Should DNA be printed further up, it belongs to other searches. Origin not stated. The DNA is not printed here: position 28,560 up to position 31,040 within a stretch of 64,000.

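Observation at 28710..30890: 726-aa cytoplasmic protein made of six to seven novel ~58-aa tandem repeats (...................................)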

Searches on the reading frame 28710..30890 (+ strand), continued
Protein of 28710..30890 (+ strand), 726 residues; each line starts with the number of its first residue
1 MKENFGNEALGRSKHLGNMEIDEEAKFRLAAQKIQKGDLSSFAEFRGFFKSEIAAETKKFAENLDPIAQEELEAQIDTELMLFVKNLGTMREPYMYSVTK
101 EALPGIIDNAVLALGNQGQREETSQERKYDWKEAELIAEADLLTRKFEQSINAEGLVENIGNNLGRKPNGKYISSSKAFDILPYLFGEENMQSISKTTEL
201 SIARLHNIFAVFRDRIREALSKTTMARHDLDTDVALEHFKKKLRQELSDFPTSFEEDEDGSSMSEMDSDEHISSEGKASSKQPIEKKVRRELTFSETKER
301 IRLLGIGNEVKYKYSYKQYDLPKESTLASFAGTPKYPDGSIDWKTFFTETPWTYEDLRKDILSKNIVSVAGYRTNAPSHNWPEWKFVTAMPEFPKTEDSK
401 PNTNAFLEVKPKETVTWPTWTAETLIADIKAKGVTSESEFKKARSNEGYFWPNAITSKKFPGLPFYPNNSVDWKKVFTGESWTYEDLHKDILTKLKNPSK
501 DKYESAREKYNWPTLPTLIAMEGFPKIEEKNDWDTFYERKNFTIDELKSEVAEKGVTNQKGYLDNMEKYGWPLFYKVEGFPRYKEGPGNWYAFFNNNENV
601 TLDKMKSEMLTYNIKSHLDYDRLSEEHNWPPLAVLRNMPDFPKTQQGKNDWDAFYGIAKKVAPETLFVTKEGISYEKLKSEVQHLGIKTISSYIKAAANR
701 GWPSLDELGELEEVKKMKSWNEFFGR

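Call 39: search_protein_families(library=pfam, proteins=[P0010, P0014, P0016, P0026, P0022, P0024, P0021, P0013], max_evalue=10)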
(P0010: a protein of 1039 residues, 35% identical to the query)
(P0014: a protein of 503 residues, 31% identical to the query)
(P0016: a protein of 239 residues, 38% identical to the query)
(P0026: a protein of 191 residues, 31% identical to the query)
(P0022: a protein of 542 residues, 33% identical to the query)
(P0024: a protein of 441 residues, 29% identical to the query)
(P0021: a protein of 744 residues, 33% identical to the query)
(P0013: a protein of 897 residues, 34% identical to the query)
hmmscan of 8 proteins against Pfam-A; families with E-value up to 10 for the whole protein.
P0010 (1039 aa): 11 families
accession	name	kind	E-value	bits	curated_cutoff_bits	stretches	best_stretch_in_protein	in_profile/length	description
PF13076.11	Fur_reg_FbpA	-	2.4e-07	30.7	22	5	654-669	21-36/36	Fur-regulated basic protein A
PF04851.21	ResIII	-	5.9e-07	30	22.5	1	27-172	3-140/164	Type III restriction enzyme, res subunit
PF03683.19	UPF0175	-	1.5e-05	25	27.9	1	909-943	40-74/75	Uncharacterised protein family (UPF0175)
PF00270.35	DEAD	-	0.00033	20.8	26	1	30-170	2-130/167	DEAD/DEAH box helicase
PF22247.2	Diox-like_N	-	0.0018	18.8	27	1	868-896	2-30/60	Catechol 2,3-dioxygenase-like N-terminal domain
PF02562.22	PhoH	-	0.0018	18.2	27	1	30-87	7-64/205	PhoH-like protein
PF01885.22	PTS_2-RNA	-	0.003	18.1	26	0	969-1007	27-66/177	RNA 2'-phosphotransferase, Tpt1 / KptA family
PF13060.11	DUF3921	-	0.0092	16.4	25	0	986-1001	14-29/58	Protein of unknown function (DUF3921)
PF21117.3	MRB1590_C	-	0.015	16.3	27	0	980-1013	47-80/102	MRB1590 C-terminal domain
PF12830.13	Nipped-B_C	-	0.021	15.3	26.4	1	889-951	84-148/186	Sister chromatid cohesion C-terminus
PF12793.13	SgrR_N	-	9.5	7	24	0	968-1006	44-82/115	Sugar transport-related sRNA regulator N-term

P0014 (503 aa): 0 families

P0016 (239 aa): 19 families
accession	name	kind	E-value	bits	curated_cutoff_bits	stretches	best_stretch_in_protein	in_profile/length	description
PF01041.23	DegT_DnrJ_EryC1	-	0.00026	20.8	19.8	1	131-176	280-323/360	DegT/DnrJ/EryC1/StrS aminotransferase family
PF20250.3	FapA_N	-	0.00052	19.9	27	2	133-163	20-50/178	Flagellar Assembly Protein A N-terminal region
PF03962.21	Mnd1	-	0.00056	20.6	23.5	1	132-154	6-29/60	Mnd1 HTH domain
PF13565.12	HTH_32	-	0.0017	19.3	33.7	0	134-162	43-70/73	Homeodomain-like domain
PF13808.11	DDE_Tnp_1_assoc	-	0.0041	17.6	32.3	1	34-73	40-80/88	DDE_Tnp_1-associated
PF20075.5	DUF6471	-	0.005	17.1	26.8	0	187-207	15-35/65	Domain of unknown function (DUF6471)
PF18524.6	HPIP_like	-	0.045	13.9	28.1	0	78-87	24-33/40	High potential iron-sulfur protein like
PF13060.11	DUF3921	-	0.063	13.8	25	0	138-152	15-29/58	Protein of unknown function (DUF3921)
PF05119.17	Terminase_4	-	0.085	13.7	24.7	0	27-60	35-66/98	Phage terminase, small subunit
PF04988.17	AKAP95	-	0.19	12.5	26.8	1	13-68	31-85/136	A-kinase anchoring protein 95 (AKAP95)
PF13076.11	Fur_reg_FbpA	-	0.38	10.9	22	2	190-200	25-35/36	Fur-regulated basic protein A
PF10221.14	Mat89Bb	-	0.4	9.7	25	1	12-90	514-593/689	Cell cycle and development regulator Mat89Bb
PF08285.16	DPM3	-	0.6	10.8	25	0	84-95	70-81/90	Dolichol-phosphate mannosyltransferase subunit 3 (DPM3)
PF03297.21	Ribosomal_S25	-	0.6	10.8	28.8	0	13-51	11-49/101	S25 ribosomal protein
PF17585.7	Phage_Arf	-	1.8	9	27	0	63-75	32-44/47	Accessory recombination function protein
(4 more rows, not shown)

P0026 (191 aa): 1 family
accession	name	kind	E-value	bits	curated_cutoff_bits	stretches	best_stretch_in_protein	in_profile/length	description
PF18338.7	BppL_N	-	0.36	11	25.8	0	162-172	12-22/25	Lower baseplate protein N-terminal domain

P0022 (542 aa): 5 families
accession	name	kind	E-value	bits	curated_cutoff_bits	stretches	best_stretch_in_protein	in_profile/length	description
PF00271.37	Helicase_C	-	7.4e-11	42.7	23.5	1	113-217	11-109/110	Helicase conserved C-terminal domain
PF18766.7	SWI2_SNF2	-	3e-07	30.8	26.7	1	4-80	122-200/221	SWI2/SNF2 ATPase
PF04851.21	ResIII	-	0.0044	17.4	22.5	1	3-34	128-161/164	Type III restriction enzyme, res subunit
PF15375.12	FSAF1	-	0.5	11.1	27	1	315-345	31-61/132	40S small subunit processome assembly factor 1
PF10864.13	DUF2663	-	0.52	11.1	25.2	1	313-335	70-92/127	Protein of unknown function (DUF2663)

P0024 (441 aa): 5 families
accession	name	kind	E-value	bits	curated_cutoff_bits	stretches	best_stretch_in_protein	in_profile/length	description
PF00271.37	Helicase_C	-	1.1e-12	48.6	23.5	1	16-112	13-109/110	Helicase conserved C-terminal domain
PF00581.25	Rhodanese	-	0.00045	21.1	22.2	2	16-44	59-87/102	Rhodanese-like domain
PF02876.24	Stap_Strp_tox_C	-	0.018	15.7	27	1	202-252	15-65/96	Staphylococcal/Streptococcal toxin, beta-grasp domain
PF14793.11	DUF4478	-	0.05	14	25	1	31-76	25-68/109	Pyrimidine/purine nucleotide 5'-monophosphate nucleosidases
PF18928.5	DUF5677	-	8.9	6.8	27.1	1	191-296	65-142/166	Family of unknown function (DUF5677)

P0021 (744 aa): 10 families
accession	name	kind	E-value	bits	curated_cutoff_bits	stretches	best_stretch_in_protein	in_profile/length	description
PF04851.21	ResIII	-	1.3e-27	97.1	22.5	1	115-262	3-163/164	Type III restriction enzyme, res subunit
PF00271.37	Helicase_C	-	1.3e-14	54.9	23.5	1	337-439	8-109/110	Helicase conserved C-terminal domain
PF00270.35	DEAD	-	2.9e-14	53.6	26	1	136-262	15-161/167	DEAD/DEAH box helicase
PF18766.7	SWI2_SNF2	-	3.1e-08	34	26.7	1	131-292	13-186/221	SWI2/SNF2 ATPase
PF13401.12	AAA_22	-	0.00028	21.6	27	1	137-247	7-105/130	AAA domain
PF16203.11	ERCC3_RAD25_C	-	0.0025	17.6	27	1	372-456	82-170/248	ERCC3/RAD25/XPB C-terminal helicase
PF07652.20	Flavi_DEAD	-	0.0042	17.5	21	1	144-236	13-106/148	Flavivirus DEAD domain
PF20692.3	cpSF2-GREB1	-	0.1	11.6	26.2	1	162-247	38-131/716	Circularly permuted SF2 helicase found in GREB1 proteins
PF09848.15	SLFN-g3_helicase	-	0.13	11.9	24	1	144-239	10-93/354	Schlafen group 3, DNA/RNA helicase domain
PF13086.12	AAA_11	-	0.23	11.6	27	1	139-235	21-119/257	AAA domain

P0013 (897 aa): 8 families
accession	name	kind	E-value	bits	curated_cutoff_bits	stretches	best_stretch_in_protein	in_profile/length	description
PF04851.21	ResIII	-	2.5e-25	89.7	22.5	1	103-246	4-163/164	Type III restriction enzyme, res subunit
PF00271.37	Helicase_C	-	1e-13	52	23.5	1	325-420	14-109/110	Helicase conserved C-terminal domain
PF00270.35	DEAD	-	5.5e-10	39.7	26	1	123-246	15-161/167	DEAD/DEAH box helicase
PF13401.12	AAA_22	-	0.19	12.5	27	1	130-233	13-103/130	AAA domain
PF07027.17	DUF1318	-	0.2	12.7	27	0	794-832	32-69/92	Protein of unknown function (DUF1318)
PF01196.24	Ribosomal_L17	-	1.1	10.6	27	1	34-69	53-88/97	Ribosomal protein L17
PF09471.16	Peptidase_M64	-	1.3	8.5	26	1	698-760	166-229/302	IgA Peptidase M64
PF13419.12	HAD_2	-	1.7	9.2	23.8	0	17-126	9-96/178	Haloacid dehalogenase-like hydrolase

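Call 50: find_related_loci(query=window:28710-30887:+, collection=genome_contigs, flank=10000)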
Query window:28710-30887:+ (726 aa) in genome_contigs; peptide patterns used: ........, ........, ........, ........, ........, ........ (x = any residue, [..] = any of these).
27 stretches matched a pattern, but none encodes a relative of the query by tblastn (E <= 1e-3).

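Call 66: list_cluster_members(proteins=[P0001, P0003, P0006, P0009, P0010, P0018, P0020, P0027, P0032, P0017])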
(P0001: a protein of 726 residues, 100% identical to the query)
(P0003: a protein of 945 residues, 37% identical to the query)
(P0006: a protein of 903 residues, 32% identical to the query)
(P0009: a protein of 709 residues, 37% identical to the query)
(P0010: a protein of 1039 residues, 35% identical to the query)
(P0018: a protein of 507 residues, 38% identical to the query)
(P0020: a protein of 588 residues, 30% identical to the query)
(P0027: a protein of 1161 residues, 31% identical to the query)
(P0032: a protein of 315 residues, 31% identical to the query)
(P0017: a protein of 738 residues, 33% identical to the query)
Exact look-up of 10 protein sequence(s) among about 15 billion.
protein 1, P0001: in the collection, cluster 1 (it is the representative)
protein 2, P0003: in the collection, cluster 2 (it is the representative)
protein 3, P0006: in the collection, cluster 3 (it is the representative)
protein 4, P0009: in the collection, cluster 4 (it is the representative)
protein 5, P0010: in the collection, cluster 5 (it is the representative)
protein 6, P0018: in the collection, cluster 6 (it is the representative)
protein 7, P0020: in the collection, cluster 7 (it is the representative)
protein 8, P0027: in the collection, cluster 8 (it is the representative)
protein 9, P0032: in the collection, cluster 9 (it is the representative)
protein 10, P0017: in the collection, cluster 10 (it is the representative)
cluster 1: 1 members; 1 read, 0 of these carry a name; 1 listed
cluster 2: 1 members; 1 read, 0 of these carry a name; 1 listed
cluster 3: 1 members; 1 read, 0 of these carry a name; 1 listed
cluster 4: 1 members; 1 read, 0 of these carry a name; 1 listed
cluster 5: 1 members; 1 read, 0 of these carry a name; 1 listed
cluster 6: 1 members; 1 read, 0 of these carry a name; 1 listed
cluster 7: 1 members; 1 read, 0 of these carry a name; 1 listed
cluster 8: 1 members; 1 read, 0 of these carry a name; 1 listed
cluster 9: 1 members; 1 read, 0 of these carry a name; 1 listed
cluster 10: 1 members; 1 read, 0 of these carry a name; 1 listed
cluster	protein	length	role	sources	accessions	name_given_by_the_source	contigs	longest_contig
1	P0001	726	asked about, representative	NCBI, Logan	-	-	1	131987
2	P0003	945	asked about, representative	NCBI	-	-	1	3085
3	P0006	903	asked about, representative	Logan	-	-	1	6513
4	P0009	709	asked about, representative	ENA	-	-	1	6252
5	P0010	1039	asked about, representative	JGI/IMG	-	-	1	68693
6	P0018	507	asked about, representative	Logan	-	-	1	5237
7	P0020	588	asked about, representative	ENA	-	-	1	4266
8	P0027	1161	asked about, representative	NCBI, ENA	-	-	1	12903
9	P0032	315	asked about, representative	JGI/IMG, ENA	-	-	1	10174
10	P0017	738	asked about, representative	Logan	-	-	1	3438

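Call 90: search_protein_families(library=padloc, proteins=[P0001, P0003, P0006, P0010, P0027, P0018, P0020], max_evalue=0.001)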
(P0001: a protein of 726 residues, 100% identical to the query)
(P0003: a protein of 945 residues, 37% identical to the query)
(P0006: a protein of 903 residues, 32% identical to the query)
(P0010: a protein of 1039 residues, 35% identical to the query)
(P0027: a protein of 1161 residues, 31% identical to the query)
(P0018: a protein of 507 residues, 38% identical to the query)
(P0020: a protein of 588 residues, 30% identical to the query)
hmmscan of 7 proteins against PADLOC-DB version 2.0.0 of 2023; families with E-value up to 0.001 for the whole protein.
P0001 (726 aa): 0 families

P0003 (945 aa): 11 families
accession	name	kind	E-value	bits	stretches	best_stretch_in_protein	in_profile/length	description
PDLC02707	PbeA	-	6.2e-17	59.4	2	323-442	517-635/672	PbeA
PDLC03658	mREase_IV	-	1.2e-15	54.3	1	129-458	248-577/953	Type IV methyl-directed restriction enzyme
PDLC03659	mREase_IV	-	2.8e-14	50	1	122-440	238-569/945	Type IV methyl-directed restriction enzyme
PDLC02704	PbeA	-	1.6e-12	44.7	2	340-441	549-648/682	PbeA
PDLC02703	PbeA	-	1.3e-10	38.5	1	362-444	540-621/626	PbeA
PDLC03049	REase_I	-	2.9e-10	36.8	1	107-437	171-539/807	Type I restriction enzyme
PDLC02706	PbeA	-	9.8e-08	29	0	362-437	599-672/722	PbeA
PDLC02705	PbeA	-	3.6e-06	23.4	1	330-448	527-644/691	PbeA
PDLC02500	BrxHI|BrxHII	-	1.5e-05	21.8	1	323-440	475-588/933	BrxHI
PDLC01439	typeIV_DinG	-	0.0001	19.1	0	105-170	17-82/575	CAS-IV-A; associated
PDLC01730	typeIV_DinG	-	0.00032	17.1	1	98-168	115-188/802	Csf4_1_IVA1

P0006 (903 aa): 13 families
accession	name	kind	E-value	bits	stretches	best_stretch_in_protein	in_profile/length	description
PDLC02707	PbeA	-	1.3e-21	74.9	2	326-437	523-632/672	PbeA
PDLC03659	mREase_IV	-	8e-16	55.1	1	168-437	295-568/945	Type IV methyl-directed restriction enzyme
PDLC02704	PbeA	-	1.1e-15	55.2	2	338-436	549-645/682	PbeA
PDLC03658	mREase_IV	-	6.2e-15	52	1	126-438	248-561/953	Type IV methyl-directed restriction enzyme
PDLC02706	PbeA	-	4.5e-12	43.4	2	363-435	602-672/722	PbeA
PDLC02703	PbeA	-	4e-10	36.9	1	365-438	544-617/626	PbeA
PDLC03047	REase_I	-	1.5e-09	34.2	1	102-307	345-559/1107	Type I restriction enzyme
PDLC03049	REase_I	-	9.8e-09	31.7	1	115-290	182-370/807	Type I restriction enzyme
PDLC02705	PbeA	-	2.8e-08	30.4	1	326-448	525-646/691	PbeA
PDLC03597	REase_MTase_IIG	-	6e-07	25.4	1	376-432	551-605/1646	Type IIG restriction enzyme-methyltransferase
PDLC01439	typeIV_DinG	-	8.5e-07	26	1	102-163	17-77/575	CAS-IV-A; associated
PDLC02864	DpdF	-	1.3e-06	25.5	1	308-397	216-305/610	DpdF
PDLC03928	PsyrT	-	5.1e-05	19.8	1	329-419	244-334/689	-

P0010 (1039 aa): 6 families
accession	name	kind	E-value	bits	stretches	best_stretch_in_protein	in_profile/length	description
PDLC02707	PbeA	-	1.6e-09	34.9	1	24-173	249-394/672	PbeA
PDLC01252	Cas3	-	7.1e-06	23.7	1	46-169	3-124/324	CAS-I; effector_G3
PDLC01767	Cas3e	-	4.4e-05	20.2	1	25-96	186-255/680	-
PDLC02703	PbeA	-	0.00012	18.8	1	19-169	238-378/626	PbeA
PDLC02704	PbeA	-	0.00013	18.6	0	356-416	583-643/682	PbeA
PDLC00938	Cas3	-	0.00015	19.1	1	46-94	3-51/358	CRISPR-associated helicase Cas3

P0027 (1161 aa): 13 families
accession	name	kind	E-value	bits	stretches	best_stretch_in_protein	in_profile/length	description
PDLC02845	DpdE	-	3.1e-14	49.7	1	369-780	865-1265/1293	DpdE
PDLC02849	DpdE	-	1.1e-12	45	1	371-789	424-834/857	DpdE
PDLC00659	HmaA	-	1.8e-08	30.7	1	633-754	496-612/1176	SNF2 helicase / DEAD-box helicase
PDLC00629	ZorD1|ZorD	-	3.7e-07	26.5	1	450-758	605-919/1012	"SWI2/SNF2 helicase, Mrr-like nuclease"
PDLC00634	ZorD1|ZorD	-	8.7e-07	25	1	368-759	516-932/1208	"SWI2/SNF2 helicase, Mrr-like nuclease"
PDLC02627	DrmD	-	1.7e-06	24.5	1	367-758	319-668/748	DrmD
PDLC02852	DpdE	-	8.6e-06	21.9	1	368-535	482-634/905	DpdE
PDLC02850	DpdE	-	2.8e-05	20.2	1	370-792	827-1246/1282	DpdE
PDLC02840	DpdE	-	4.3e-05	20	1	454-537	242-322/1091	DpdE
PDLC01323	Cas3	-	4.7e-05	21.3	1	468-726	116-273/294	CAS-I-D; effector_G3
PDLC03830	ZacC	-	6.4e-05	19.7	0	470-518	241-291/1019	-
PDLC02844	DpdE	-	0.00065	15.7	1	432-539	226-327/1074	DpdE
PDLC04556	PDC-M27C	-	0.0009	15.7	0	459-533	180-256/892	-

P0018 (507 aa): 0 families

P0020 (588 aa): 0 families

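Call 95: search_protein_families(library=phrogs, proteins=[P0001, P0032, P0016, P0026, P0030, P0005, P0008, P0018, P0020], max_evalue=0.01)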
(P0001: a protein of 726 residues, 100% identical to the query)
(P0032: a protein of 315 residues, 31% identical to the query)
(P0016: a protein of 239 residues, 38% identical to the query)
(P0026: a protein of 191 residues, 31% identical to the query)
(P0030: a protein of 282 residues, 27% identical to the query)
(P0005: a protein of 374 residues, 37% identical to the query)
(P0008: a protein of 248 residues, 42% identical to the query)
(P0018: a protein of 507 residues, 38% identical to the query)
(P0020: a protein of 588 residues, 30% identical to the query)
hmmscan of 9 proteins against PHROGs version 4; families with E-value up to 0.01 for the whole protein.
P0001 (726 aa): 0 families

P0032 (315 aa): 1 family
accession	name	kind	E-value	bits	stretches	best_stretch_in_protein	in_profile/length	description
phrog_23271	-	unknown function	0.0073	17.3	0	258-290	27-57/67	-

P0016 (239 aa): 4 families
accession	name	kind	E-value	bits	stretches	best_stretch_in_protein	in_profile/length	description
phrog_16647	-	unknown function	0.00035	21.5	0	127-149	2-24/58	-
phrog_14926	-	unknown function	0.0012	20.4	0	128-166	45-83/89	-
phrog_21006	-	DNA, RNA and nucleotide metabolism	0.0059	17.9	0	128-164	2-39/62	DNA polymerase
phrog_22256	-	unknown function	0.0084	17.4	0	144-178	19-53/57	-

P0026 (191 aa): 0 families

P0030 (282 aa): 0 families

P0005 (374 aa): 0 families

P0008 (248 aa): 0 families

P0018 (507 aa): 1 family
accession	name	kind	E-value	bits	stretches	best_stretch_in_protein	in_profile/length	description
phrog_16693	-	unknown function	0.009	16.9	0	373-425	35-87/132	-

P0020 (588 aa): 0 families
